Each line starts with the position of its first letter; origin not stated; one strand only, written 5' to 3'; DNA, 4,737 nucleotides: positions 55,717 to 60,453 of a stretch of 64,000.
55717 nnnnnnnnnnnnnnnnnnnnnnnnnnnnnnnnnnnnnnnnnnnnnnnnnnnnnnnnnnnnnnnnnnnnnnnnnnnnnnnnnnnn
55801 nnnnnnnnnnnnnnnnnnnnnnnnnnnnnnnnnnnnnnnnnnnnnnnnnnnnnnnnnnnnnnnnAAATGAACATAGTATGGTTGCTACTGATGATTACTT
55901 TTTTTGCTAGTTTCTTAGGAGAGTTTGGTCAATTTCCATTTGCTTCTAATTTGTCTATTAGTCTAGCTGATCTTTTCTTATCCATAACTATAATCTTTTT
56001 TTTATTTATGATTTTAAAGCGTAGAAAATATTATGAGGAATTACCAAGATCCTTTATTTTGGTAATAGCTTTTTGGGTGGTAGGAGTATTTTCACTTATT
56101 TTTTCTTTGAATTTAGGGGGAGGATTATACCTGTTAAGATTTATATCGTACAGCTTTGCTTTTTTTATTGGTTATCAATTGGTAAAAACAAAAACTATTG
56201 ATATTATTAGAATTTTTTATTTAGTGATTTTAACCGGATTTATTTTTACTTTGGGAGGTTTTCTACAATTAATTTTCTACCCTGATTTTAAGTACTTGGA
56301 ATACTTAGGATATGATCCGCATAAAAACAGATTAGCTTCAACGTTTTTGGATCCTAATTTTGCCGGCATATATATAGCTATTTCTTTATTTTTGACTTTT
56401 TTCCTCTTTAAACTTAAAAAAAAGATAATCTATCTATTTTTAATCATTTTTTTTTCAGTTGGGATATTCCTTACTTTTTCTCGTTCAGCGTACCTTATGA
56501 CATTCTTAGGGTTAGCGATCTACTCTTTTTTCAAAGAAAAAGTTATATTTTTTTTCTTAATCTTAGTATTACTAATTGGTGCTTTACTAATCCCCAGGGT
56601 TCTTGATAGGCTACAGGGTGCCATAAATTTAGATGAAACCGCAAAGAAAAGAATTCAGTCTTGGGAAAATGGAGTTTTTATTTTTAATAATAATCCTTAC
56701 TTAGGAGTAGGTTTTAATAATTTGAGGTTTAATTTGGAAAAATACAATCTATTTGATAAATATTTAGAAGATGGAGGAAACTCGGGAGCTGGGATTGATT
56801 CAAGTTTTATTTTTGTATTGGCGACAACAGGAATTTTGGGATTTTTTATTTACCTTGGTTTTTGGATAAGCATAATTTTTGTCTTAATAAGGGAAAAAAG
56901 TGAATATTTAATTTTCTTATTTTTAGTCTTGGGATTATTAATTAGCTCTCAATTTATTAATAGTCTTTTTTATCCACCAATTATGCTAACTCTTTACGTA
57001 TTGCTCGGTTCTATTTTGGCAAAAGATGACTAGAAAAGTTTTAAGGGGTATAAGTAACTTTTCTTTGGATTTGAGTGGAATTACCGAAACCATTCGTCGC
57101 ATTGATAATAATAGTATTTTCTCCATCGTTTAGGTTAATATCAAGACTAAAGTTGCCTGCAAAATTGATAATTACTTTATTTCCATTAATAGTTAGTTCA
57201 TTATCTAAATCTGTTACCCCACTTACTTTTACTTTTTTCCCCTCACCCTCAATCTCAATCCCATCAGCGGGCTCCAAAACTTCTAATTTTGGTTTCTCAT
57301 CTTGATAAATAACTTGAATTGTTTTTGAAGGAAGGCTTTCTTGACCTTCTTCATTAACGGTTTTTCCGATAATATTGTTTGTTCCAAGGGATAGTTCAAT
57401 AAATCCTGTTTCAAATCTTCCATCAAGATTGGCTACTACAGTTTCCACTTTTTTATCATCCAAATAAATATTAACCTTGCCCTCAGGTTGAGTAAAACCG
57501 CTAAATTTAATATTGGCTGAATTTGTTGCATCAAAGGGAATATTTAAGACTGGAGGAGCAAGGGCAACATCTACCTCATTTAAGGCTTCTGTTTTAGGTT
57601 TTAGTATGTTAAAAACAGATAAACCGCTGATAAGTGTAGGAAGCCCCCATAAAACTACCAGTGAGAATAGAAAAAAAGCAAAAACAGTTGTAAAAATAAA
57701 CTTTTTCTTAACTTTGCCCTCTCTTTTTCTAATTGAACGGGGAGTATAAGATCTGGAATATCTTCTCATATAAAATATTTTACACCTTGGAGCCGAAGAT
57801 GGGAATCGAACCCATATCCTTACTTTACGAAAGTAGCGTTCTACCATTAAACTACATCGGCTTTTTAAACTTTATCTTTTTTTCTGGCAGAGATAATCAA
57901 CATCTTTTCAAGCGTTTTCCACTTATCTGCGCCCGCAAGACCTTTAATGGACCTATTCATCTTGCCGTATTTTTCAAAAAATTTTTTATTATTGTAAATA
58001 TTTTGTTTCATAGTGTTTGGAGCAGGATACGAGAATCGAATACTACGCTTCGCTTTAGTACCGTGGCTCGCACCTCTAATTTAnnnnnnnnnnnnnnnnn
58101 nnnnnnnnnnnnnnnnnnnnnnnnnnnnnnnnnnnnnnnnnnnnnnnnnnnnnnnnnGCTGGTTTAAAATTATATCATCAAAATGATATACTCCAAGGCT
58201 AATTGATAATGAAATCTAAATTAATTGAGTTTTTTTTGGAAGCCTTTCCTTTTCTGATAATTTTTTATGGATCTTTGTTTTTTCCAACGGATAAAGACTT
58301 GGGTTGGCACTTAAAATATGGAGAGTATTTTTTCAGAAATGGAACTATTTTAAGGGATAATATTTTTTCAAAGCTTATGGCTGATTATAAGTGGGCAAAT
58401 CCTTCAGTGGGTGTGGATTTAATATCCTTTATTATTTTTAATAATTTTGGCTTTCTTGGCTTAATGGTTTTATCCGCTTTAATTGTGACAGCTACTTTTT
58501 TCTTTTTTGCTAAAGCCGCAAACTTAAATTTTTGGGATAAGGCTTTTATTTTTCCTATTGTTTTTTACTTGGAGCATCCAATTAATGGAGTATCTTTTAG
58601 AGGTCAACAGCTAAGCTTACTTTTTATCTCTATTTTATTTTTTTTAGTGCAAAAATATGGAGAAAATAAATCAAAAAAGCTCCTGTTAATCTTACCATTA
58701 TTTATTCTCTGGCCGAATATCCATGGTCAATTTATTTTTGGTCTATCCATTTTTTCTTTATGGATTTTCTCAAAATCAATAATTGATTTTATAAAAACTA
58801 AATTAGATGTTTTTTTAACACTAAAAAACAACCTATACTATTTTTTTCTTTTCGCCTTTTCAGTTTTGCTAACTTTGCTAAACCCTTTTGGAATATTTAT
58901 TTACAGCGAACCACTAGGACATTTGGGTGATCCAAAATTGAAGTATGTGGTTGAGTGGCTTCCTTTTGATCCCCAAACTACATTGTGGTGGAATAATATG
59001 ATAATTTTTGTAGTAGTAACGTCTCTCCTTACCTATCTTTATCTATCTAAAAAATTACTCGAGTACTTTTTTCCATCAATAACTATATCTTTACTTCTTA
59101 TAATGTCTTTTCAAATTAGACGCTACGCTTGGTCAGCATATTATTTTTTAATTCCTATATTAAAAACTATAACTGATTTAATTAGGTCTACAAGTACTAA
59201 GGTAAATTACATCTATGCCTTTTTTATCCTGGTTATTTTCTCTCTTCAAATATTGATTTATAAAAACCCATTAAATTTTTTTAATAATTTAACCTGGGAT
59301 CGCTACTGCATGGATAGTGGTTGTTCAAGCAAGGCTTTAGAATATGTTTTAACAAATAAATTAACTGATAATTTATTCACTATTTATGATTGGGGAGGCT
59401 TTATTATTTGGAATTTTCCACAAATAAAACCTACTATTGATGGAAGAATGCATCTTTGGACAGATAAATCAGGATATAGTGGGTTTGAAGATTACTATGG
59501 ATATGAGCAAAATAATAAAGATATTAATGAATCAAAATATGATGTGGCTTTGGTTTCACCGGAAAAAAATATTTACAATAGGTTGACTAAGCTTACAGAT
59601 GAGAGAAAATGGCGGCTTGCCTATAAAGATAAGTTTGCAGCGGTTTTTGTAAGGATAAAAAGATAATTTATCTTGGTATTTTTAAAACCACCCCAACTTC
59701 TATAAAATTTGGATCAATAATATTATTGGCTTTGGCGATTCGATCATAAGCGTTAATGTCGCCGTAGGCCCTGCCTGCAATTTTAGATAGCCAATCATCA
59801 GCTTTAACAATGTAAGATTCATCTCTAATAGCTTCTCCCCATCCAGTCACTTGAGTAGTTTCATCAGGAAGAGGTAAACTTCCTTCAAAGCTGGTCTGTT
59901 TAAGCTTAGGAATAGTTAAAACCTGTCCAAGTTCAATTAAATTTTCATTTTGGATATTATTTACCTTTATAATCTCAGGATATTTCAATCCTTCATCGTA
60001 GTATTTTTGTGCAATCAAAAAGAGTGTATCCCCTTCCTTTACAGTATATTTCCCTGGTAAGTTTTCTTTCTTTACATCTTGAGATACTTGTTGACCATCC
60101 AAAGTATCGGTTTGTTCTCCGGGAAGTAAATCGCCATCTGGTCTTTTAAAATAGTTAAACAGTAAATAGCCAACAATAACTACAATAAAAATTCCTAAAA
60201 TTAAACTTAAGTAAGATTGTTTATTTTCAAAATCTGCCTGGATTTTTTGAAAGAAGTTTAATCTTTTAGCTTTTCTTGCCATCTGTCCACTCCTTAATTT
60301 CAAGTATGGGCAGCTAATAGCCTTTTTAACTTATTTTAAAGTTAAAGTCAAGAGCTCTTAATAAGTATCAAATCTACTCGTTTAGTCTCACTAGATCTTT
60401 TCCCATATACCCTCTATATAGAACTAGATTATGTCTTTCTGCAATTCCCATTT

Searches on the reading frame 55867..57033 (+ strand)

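Call 91: search_protein_families(library=pfam, proteins=[window:55867-57033:+], max_evalue=0.0001)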
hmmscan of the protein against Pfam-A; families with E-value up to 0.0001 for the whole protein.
window:55867-57033:+ (388 aa): 1 family
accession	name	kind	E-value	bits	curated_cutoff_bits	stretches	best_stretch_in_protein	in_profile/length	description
PF04932.20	Wzy_C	-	2.4e-15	57.1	31.7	1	192-330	2-149/149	O-Antigen ligase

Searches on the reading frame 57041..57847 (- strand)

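Call 91: search_protein_families(library=pfam, proteins=[window:57041-57847:-], max_evalue=0.0001)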
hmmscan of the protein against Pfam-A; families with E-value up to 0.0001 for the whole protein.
window:57041-57847:- (268 aa): 1 family
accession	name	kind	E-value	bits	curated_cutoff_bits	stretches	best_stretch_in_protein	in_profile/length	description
PF09136.16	Glucodextran_B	-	1.2e-14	54.4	27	1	186-265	1-80/83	Glucodextranase, domain B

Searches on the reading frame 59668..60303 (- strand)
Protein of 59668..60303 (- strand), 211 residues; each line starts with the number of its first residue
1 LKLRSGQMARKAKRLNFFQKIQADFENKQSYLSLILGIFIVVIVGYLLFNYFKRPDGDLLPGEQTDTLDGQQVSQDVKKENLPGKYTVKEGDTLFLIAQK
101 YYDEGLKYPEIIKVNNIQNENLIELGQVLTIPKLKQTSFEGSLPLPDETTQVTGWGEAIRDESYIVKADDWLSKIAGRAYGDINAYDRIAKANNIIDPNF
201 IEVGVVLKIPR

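Call 76: search_protein_families(library=pfam, proteins=[window:59668-60303:-], max_evalue=0.01)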
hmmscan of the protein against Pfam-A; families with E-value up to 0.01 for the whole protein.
window:59668-60303:- (211 aa): 4 families
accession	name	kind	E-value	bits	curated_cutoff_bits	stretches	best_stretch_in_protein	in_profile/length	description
PF01476.26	LysM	-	1.2e-22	80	20.9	2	86-132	1-43/43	LysM domain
PF23457.1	LysM2_NFP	-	1.4e-07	31.9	36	1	85-132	7-54/56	NFP LysM2 domain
PF23472.1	LysM2_CERK1_LYK3_4_5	-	2.4e-07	31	27.4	1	85-132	7-54/56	LYK3/4/5 LysM2 domain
PF10643.14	Cytochrome-c551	-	0.0057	16.7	27.1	1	29-74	77-124/216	Photosystem P840 reaction-centre cytochrome c-551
